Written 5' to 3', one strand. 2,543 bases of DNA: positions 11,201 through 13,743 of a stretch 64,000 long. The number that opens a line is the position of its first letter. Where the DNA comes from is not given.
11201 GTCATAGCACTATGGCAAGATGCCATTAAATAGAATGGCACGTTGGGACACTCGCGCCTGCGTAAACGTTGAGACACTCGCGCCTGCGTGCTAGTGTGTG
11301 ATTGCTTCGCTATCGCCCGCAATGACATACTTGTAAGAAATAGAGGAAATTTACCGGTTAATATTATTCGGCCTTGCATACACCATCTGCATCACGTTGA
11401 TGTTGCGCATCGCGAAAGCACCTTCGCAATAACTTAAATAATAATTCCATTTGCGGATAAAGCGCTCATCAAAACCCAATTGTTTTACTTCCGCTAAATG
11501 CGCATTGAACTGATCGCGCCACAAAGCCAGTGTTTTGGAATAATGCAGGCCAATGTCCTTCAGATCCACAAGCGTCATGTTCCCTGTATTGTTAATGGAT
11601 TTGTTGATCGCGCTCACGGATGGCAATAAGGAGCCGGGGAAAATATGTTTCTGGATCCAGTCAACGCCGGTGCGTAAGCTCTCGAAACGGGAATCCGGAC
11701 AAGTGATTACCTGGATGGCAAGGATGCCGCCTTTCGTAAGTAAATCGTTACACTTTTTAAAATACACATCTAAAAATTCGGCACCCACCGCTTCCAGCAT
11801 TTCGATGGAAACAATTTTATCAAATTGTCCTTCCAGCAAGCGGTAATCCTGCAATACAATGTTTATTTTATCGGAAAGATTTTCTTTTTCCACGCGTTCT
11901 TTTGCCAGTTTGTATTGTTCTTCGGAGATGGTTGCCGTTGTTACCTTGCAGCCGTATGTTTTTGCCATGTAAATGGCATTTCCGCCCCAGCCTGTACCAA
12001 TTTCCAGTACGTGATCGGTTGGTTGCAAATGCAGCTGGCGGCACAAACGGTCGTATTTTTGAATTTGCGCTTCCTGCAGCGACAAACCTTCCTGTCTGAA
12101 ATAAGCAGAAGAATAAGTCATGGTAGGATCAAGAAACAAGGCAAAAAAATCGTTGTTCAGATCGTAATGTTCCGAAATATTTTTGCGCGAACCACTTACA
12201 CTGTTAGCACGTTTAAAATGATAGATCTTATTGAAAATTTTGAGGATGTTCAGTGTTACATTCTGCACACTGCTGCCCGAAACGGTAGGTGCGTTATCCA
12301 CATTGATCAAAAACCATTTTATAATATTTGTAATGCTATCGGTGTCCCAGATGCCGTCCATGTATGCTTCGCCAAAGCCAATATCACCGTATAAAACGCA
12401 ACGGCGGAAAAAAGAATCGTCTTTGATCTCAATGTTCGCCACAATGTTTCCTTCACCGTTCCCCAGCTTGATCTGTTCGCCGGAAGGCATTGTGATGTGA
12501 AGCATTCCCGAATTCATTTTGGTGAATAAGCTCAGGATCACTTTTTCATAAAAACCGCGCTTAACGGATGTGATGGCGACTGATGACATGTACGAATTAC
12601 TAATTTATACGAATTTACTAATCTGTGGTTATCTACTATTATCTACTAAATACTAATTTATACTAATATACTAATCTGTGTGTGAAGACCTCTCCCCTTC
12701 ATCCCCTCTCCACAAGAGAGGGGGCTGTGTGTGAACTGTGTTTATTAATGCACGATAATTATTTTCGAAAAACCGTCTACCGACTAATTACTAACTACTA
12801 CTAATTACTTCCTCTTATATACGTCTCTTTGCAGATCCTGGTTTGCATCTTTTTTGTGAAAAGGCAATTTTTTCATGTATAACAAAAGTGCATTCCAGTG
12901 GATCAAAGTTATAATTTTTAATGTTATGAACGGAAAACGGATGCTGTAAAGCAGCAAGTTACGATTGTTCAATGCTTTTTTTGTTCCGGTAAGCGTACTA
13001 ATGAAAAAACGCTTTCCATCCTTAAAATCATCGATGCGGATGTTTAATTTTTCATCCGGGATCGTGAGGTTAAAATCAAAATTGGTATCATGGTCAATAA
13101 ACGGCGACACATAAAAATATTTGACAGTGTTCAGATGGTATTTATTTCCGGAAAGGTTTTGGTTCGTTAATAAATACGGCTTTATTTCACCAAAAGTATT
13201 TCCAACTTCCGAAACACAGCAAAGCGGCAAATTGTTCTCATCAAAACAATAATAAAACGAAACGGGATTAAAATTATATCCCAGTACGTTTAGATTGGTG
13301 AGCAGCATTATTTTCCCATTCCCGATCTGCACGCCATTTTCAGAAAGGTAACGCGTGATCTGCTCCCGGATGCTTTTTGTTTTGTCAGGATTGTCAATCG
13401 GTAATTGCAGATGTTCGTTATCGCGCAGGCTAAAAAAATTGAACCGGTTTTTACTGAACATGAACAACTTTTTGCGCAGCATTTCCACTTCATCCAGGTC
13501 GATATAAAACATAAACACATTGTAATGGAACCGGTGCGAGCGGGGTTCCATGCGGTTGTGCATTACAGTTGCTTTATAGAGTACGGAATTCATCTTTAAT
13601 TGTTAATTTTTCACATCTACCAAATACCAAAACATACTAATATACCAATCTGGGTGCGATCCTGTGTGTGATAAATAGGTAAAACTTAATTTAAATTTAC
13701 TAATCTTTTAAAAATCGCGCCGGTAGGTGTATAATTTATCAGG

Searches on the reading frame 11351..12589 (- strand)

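Call 15: search_protein_families(library=pfam, proteins=[window:11351-12589:-])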
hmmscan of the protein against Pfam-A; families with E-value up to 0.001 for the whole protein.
window:11351-12589:- (412 aa): 11 families
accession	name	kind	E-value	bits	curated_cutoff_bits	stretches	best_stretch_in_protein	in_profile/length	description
PF02353.26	CMAS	-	7.5e-90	301.4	27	1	134-402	6-273/273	Mycolic acid cyclopropane synthetase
PF13649.12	Methyltransf_25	-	5e-13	50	27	1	194-288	1-97/97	Methyltransferase domain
PF08241.18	Methyltransf_11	-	1e-11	45.7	21.2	1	195-292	1-95/95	Methyltransferase domain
PF08242.18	Methyltransf_12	-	1.1e-08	36.1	30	1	195-290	1-98/98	Methyltransferase domain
PF13489.12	Methyltransf_23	-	5.8e-08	33.1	27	1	188-306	20-127/164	Methyltransferase domain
PF13847.12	Methyltransf_31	-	3.3e-06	27.3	27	1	191-295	4-112/145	Methyltransferase domain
PF01596.23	Methyltransf_3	-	1.4e-05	25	22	1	187-293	41-153/204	O-methyltransferase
PF01135.25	PCMT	-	0.00017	21.9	20.3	1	181-248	64-132/210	Protein-L-isoaspartate(D-aspartate) O-methyltransferase (PCMT)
PF25371.1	DUF7884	-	0.00025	21.6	27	1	20-93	4-78/90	Domain of unknown function (DUF7884)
PF05175.20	MTS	-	0.00069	19.7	23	0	184-292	25-138/170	Methyltransferase small domain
PF00398.26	RrnaAD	-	0.00075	19.1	24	0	179-250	19-86/263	Ribosomal RNA adenine dimethylase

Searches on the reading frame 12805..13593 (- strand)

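Call 15: search_protein_families(library=pfam, proteins=[window:12805-13593:-])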
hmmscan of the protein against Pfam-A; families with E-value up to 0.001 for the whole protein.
window:12805-13593:- (262 aa): 1 family
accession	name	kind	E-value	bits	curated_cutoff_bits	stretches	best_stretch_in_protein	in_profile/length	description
PF07103.16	DUF1365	-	2.6e-72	243.7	25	1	5-249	1-233/235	Protein of unknown function (DUF1365)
